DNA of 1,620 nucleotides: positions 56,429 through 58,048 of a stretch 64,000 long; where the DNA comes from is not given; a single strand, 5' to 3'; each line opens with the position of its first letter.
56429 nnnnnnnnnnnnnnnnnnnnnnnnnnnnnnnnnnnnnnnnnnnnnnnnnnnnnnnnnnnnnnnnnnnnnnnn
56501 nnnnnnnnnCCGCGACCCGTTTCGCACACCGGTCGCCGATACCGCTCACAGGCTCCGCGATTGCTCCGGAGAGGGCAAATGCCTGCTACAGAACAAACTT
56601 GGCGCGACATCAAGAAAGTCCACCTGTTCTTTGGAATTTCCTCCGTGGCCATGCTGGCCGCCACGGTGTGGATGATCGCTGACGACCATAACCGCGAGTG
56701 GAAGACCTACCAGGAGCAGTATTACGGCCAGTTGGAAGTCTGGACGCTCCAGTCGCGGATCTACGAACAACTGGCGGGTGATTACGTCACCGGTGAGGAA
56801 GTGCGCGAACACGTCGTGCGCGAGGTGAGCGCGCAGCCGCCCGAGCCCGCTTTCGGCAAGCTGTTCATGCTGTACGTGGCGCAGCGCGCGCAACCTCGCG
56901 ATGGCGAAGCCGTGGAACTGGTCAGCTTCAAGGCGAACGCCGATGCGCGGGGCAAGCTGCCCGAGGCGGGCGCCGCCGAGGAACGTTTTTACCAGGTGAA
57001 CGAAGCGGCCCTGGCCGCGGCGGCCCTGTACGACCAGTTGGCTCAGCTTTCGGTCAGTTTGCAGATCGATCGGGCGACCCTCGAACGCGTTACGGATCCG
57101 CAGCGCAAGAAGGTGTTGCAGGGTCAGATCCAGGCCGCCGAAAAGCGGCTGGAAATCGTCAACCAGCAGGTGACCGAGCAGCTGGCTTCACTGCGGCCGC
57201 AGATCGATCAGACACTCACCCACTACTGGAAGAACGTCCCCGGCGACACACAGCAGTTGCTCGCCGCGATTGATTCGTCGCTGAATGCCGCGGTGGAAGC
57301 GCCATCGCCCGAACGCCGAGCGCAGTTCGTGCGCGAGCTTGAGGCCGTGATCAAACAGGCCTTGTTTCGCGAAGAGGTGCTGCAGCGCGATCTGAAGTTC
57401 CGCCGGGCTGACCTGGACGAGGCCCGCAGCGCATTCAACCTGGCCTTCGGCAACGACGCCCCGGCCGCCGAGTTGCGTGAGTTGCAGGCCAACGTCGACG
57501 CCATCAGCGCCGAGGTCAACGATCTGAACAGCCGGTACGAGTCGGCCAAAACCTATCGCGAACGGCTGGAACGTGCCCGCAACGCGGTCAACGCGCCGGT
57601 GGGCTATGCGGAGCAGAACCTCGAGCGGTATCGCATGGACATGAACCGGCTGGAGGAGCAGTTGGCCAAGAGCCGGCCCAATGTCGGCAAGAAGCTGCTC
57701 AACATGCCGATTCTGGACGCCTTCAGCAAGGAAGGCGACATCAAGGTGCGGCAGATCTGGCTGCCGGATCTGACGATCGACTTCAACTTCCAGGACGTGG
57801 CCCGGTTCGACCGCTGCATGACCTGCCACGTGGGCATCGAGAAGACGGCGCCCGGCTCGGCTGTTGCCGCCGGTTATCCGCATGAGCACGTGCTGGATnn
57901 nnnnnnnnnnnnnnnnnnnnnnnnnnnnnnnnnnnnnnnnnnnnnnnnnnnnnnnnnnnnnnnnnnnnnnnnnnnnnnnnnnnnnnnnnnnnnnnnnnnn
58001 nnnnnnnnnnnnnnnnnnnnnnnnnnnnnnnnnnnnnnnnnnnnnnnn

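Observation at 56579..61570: Architecture of the 1663-aa cytochrome c: TM anchor, ~350-aa coiled-coil-like stalk, PDZ-like insert, eight CxxCH motifs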

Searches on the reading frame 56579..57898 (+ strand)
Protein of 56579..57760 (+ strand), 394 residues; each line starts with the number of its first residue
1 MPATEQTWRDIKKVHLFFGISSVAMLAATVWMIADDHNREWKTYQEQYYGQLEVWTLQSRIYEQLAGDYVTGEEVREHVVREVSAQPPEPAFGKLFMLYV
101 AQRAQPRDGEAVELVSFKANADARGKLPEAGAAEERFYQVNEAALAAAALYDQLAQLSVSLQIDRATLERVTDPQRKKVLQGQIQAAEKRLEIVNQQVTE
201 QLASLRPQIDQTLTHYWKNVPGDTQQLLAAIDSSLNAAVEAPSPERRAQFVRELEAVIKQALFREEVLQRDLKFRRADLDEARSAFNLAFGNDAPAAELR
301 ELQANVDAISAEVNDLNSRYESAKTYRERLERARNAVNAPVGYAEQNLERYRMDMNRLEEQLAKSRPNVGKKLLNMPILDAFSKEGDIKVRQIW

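Call 35: predict_structure(alignment_id=A2)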
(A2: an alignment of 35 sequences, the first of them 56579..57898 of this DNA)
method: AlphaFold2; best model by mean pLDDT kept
length: 440 residues; sequences in the alignment: 35
mean_pLDDT: 81.2   pTM: 0.71
mean pLDDT of the five models: 81.2, 80.1, 78.4, 78.3, 77.3
residues with pLDDT >= 90: 253; 70-90: 54; 50-70: 65; < 50: 68
segments of 3 or more residues with pLDDT < 50: 108-120, 383-430, 438-440
pLDDT, mean of each block of 10 residues (from residue 1): 60 81 87 78 66 63 61 95 98 98 75 42 62 94 98 98 95 92 97 98 98 96 96 98 98 98 96 98 98 98 97 93 96 98 97 86 72 58 46 39 40 40 44 51
secondary structure, 60 per line:
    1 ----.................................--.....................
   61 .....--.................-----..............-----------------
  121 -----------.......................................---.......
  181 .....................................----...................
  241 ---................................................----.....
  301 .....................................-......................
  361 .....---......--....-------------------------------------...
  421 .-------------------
elements in order: H5-37 H40-65 H68-84 H90-103 H132-170 H174-217 H222-240 H244-291 H296-337 H339-365 H369-374 H377-380 H418-421

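Call 39: fold_search(model_id=the predicted structure, library=pdb)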
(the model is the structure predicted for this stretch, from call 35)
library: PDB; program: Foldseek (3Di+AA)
matches with E <= 10: 474; with E <= 0.001: 0
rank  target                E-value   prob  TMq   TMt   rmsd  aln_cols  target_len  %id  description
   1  6z0c_A                6.7e-02  0.93  0.15  0.29  27.8       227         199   14  Structure of in silico modelled artificial Maquette-3 protein (released 2021-03-17)
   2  6z0c_D                9.2e-02  0.99  0.20  0.39  25.2       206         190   14  Structure of in silico modelled artificial Maquette-3 protein (released 2021-03-17)
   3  6u94                  1.4e-01  0.75  0.20  0.22  26.7       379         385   11  Structure of RND efflux system, outer membrane lipoprotein, NodT family from Burkholderia mallei ATCC 23344 (released 2019-10-02)
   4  8iyj_B1               2.3e-01  0.82  0.22  0.26  37.4       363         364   10  Cryo-EM structure of the 48-nm repeat doublet microtubule from mouse sperm (released 2023-07-05)
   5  8to0_AD               2.4e-01  0.72  0.20  0.26  39.2       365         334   12  48-nm repeating structure of doublets from mouse sperm flagella (released 2023-11-01)
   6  8j07_8L               3.0e-01  0.20  0.13  0.15  47.4       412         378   14  96nm repeat of human respiratory doublet microtubule and associated axonemal complexes (released 2023-07-26)
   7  8rez_A                3.1e-01  0.63  0.17  0.14  20.2       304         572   11  BmrA E504-apo (released 2025-01-01)
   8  8j07_8N               3.4e-01  0.18  0.13  0.15  48.1       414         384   13  96nm repeat of human respiratory doublet microtubule and associated axonemal complexes (released 2023-07-26)
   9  7ung_B1               3.4e-01  0.18  0.14  0.15  47.5       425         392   14  48-nm repeat of the human respiratory doublet microtubule (released 2022-10-05)
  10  7ung_A3               3.6e-01  0.28  0.16  0.20  40.4       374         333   11  48-nm repeat of the human respiratory doublet microtubule (released 2022-10-05)
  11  6r1j_D                3.9e-01  0.85  0.21  0.36  19.0       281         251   13  Structure of the soluble AhlC triple head mutant of the tripartite alpha-pore forming toxin, AHL, from Aeromonas hydro (released 2019-07-10)
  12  9cpc_3F               3.9e-01  0.23  0.16  0.18  49.6       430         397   10  Atomic model of porcine brain ventricles cilia doublet microtubule (48-nm periodicity) (released 2024-10-23)
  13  8otz_Cv               4.1e-01  0.15  0.13  0.14  49.2       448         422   12  48-nm repeat of the native axonemal doublet microtubule from bovine sperm (released 2023-11-22)
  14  8iyj_R4               4.5e-01  0.51  0.20  0.24  40.7       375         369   11  Cryo-EM structure of the 48-nm repeat doublet microtubule from mouse sperm (released 2023-07-05)
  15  8snb_8J               4.7e-01  0.23  0.16  0.17  50.9       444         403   11  atomic model of sea urchin sperm doublet microtubule (48-nm periodicity) (released 2023-06-28)
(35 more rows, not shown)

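Call 41: search_protein_families(library=pfam, proteins=[window:56579-57760:+], max_evalue=0.1)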
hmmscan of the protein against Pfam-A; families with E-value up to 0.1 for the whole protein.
window:56579-57760:+ (394 aa): 4 families
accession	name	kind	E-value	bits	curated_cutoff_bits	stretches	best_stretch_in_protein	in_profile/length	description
PF24627.1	PUMA_CC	-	0.002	18.5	30.1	1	298-365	2-69/74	PUMA coiled-coil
PF20117.4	DUF6507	-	0.012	16.5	25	0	175-241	20-87/120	Family of unknown function (DUF6507)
PF18385.6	Tiam_CC_Ex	-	0.014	16.1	25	0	168-195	17-44/98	T-lymphoma invasion and metastasis CC-Ex domain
PF25762.1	HAUS1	-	0.025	14.8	40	1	310-390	106-186/236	HAUS augmin-like complex subunit 1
